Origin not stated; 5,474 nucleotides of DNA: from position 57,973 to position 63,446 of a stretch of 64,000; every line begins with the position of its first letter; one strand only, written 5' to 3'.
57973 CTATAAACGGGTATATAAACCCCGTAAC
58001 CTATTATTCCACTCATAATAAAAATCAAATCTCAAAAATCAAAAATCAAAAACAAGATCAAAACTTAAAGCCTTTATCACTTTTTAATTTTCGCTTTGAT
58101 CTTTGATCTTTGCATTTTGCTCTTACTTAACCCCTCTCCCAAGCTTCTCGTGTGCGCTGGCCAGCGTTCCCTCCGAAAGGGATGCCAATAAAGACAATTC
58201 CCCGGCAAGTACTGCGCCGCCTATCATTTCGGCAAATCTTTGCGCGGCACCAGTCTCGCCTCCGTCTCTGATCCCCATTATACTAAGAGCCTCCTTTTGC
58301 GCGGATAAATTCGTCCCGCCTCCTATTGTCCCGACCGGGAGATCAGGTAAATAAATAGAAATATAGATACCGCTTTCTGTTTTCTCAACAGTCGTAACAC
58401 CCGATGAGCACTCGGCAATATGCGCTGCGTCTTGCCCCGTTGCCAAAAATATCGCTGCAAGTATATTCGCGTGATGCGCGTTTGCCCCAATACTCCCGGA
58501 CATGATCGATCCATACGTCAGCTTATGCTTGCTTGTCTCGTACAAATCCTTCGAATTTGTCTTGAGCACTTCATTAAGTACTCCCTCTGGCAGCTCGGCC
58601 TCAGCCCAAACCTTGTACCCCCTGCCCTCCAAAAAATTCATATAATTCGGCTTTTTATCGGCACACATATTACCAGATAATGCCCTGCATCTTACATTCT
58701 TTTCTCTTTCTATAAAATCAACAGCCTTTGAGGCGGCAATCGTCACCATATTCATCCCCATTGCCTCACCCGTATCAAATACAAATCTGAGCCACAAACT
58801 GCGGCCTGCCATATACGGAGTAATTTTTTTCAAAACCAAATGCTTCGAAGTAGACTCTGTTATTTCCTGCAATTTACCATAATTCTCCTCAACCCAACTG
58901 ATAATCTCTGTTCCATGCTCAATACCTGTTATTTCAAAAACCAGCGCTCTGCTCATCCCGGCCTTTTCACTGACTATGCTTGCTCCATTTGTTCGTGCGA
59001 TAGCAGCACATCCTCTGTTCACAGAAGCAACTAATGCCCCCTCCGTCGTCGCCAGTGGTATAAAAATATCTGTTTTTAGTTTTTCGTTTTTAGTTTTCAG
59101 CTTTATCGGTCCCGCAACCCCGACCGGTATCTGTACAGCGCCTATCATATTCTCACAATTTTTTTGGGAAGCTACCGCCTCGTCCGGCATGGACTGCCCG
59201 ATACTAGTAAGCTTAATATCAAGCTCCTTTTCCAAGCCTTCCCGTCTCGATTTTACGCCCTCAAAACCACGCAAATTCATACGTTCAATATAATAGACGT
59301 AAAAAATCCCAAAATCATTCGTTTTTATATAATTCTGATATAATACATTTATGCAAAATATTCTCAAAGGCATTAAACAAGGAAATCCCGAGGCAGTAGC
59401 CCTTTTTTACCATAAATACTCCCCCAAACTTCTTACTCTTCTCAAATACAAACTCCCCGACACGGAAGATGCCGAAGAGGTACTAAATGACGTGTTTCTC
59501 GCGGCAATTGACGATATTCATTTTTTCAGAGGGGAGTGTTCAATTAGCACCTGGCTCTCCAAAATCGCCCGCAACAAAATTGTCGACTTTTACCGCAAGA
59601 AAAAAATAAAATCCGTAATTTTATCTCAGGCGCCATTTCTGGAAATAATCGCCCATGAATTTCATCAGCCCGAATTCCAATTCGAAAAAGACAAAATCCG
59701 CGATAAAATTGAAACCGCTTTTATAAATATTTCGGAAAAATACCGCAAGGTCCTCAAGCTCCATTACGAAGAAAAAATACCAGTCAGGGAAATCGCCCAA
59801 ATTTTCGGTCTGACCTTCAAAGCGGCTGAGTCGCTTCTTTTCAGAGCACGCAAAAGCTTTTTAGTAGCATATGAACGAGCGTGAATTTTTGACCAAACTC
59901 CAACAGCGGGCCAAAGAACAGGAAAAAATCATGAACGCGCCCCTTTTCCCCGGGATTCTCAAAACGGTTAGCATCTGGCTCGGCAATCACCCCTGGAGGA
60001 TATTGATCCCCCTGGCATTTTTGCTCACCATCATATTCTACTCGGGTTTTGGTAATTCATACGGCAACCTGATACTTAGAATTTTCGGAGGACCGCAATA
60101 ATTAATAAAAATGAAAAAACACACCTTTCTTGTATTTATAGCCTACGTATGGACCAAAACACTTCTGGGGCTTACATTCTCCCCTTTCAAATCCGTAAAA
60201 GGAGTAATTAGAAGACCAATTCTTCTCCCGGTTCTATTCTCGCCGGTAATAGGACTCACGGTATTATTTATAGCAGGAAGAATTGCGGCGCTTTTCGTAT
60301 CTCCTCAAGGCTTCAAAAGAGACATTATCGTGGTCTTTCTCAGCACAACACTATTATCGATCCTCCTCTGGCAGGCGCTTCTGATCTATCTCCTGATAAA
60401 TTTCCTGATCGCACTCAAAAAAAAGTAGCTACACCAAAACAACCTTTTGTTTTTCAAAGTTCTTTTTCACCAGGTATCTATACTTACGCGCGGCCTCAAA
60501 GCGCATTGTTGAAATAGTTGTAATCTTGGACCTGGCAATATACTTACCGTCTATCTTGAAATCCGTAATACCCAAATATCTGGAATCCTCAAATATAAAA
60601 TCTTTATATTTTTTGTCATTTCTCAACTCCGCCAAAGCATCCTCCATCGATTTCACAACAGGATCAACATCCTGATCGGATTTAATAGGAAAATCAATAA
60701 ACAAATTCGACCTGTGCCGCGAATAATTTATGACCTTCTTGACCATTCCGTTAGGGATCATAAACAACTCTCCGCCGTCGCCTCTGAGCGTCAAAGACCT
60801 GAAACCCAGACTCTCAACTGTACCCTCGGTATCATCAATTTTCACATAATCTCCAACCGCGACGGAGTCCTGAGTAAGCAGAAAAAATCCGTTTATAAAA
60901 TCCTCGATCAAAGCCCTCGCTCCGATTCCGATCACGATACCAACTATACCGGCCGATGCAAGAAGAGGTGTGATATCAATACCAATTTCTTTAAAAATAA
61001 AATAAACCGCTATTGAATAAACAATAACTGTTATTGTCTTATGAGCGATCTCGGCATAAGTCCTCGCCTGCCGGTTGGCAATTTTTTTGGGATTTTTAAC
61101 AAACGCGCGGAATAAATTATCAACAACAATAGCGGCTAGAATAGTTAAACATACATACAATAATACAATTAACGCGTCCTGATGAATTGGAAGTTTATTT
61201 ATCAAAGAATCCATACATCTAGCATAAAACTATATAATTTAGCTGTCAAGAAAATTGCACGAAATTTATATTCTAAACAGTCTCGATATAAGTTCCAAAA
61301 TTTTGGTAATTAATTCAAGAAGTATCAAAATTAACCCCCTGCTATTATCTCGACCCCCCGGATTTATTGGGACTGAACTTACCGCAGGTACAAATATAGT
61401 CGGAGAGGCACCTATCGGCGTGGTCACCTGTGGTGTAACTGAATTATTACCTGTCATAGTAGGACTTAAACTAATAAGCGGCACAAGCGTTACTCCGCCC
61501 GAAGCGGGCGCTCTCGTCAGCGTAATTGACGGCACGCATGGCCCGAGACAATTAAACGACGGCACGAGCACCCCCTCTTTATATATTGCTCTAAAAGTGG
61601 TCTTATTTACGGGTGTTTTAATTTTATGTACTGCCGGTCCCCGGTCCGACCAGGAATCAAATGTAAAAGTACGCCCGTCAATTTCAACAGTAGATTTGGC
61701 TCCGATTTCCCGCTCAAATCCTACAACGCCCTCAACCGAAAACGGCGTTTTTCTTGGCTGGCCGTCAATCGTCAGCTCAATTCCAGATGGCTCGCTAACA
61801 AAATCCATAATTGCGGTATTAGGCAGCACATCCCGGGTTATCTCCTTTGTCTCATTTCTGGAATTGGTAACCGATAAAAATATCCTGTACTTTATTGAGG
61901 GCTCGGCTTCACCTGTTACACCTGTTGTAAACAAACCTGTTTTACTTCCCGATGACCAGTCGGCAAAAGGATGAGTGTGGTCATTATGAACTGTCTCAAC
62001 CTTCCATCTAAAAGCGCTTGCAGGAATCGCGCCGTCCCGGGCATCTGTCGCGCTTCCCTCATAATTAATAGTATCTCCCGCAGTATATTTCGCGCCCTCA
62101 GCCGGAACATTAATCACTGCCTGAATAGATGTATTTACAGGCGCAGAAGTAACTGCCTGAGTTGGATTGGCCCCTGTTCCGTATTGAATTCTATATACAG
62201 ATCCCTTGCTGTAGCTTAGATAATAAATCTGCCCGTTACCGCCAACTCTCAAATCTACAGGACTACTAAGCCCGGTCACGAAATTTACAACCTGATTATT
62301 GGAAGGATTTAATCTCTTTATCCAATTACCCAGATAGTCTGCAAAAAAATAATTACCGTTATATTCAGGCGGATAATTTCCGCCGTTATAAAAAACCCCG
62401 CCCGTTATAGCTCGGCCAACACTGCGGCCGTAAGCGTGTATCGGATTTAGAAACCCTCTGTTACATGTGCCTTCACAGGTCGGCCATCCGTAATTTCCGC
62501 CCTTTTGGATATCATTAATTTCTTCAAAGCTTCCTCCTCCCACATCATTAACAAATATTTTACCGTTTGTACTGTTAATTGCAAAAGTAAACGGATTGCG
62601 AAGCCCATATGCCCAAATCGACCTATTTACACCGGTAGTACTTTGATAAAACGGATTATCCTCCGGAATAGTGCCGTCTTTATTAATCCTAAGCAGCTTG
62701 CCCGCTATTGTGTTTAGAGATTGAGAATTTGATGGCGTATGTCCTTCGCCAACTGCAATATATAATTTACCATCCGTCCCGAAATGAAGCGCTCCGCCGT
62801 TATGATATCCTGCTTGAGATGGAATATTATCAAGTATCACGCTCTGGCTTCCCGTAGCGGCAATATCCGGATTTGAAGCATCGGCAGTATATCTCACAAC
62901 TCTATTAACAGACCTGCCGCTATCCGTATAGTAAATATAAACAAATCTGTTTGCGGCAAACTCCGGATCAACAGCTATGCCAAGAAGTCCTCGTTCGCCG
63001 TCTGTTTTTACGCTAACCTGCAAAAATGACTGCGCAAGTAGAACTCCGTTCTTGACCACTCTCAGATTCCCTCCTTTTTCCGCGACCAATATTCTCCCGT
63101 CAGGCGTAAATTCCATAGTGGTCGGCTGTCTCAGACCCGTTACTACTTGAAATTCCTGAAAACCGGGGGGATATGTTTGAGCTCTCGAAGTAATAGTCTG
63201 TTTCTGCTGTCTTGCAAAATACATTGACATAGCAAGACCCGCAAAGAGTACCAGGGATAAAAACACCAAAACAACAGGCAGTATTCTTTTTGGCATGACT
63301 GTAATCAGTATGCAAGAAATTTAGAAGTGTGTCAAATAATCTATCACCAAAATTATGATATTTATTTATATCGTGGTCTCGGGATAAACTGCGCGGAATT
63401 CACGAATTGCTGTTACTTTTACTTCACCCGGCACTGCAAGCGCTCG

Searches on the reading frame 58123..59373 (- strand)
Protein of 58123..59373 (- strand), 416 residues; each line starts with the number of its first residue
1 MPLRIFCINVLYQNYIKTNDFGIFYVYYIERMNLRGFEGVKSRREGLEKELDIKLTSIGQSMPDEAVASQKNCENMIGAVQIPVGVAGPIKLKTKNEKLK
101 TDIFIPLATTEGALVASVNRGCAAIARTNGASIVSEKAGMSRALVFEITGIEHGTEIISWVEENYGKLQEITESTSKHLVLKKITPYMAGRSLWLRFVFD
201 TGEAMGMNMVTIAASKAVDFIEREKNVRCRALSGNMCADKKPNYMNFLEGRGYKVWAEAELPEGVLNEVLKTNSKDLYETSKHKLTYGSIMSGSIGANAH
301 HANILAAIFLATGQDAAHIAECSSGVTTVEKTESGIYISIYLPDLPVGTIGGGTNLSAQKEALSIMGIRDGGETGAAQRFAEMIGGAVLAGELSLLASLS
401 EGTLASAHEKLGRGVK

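Call 77: search_protein_families(library=pfam, proteins=[window:58123-59373:-], max_evalue=0.0001)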
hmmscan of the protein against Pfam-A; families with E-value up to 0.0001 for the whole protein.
window:58123-59373:- (416 aa): 1 family
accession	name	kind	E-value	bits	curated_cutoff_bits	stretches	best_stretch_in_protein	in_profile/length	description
PF00368.23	HMG-CoA_red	-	1.3e-111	373.6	27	1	40-413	2-368/368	Hydroxymethylglutaryl-coenzyme A reductase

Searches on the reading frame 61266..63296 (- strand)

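Call 13: search_protein_families(library=pfam, proteins=[window:61266-63296:-], max_evalue=0.0001)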
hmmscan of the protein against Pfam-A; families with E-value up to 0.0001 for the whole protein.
window:61266-63296:- (676 aa): 1 family
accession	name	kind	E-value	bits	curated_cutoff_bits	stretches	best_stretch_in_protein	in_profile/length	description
PF07995.17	GSDH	-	1.1e-61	209.5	25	1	55-367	1-330/332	Glucose / Sorbosone dehydrogenase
